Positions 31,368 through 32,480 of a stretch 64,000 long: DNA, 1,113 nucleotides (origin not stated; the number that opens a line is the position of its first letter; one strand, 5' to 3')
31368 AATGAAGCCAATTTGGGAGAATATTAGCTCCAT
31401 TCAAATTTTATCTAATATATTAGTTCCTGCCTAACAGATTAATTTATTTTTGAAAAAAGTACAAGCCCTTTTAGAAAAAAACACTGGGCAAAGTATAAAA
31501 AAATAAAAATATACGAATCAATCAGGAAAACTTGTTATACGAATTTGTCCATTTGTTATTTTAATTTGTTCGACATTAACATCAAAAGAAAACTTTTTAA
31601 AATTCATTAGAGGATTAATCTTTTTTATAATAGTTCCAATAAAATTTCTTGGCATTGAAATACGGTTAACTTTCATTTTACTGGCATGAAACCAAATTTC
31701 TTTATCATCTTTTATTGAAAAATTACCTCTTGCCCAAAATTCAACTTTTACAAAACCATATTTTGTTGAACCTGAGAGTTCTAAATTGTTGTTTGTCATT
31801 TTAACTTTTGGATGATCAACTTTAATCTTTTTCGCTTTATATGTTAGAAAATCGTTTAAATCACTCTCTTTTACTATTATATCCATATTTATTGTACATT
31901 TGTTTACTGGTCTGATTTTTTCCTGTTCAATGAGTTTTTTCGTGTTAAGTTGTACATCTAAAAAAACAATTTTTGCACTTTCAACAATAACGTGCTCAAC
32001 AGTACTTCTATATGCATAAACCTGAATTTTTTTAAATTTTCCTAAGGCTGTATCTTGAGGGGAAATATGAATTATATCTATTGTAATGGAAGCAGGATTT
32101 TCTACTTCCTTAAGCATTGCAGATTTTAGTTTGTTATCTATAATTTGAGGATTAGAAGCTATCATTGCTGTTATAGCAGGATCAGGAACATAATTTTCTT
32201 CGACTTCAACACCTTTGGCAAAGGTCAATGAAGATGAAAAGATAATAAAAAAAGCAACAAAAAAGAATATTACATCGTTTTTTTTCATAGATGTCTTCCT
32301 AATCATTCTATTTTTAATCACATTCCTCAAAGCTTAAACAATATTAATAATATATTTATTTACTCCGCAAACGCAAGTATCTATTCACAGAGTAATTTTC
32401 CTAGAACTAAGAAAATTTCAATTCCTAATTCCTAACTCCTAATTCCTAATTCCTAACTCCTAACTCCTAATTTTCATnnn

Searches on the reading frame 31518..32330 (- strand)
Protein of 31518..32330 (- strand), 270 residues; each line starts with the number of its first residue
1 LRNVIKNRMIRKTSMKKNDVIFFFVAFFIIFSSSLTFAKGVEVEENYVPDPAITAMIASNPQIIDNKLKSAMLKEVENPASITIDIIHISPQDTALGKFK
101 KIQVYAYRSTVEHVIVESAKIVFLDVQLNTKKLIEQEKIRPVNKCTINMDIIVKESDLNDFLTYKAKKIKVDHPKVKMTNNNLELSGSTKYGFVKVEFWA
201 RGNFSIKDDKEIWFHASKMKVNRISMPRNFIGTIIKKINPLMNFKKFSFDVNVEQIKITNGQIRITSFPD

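Call 8: search_protein_families(library=pfam, proteins=[window:31518-32330:-], max_evalue=10)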
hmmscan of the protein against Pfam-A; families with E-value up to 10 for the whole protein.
window:31518-32330:- (270 aa): 1 family
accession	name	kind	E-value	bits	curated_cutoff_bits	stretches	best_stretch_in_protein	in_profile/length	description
PF11209.13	LmeA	-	1.8e-07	31.9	27.3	1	93-266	40-215/217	LmeA-like phospholipid-binding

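Call 9: search_protein_families(library=ncbifam, proteins=[window:31518-32330:-], max_evalue=10)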
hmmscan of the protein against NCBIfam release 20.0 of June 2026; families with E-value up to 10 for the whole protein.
window:31518-32330:- (270 aa): 0 families
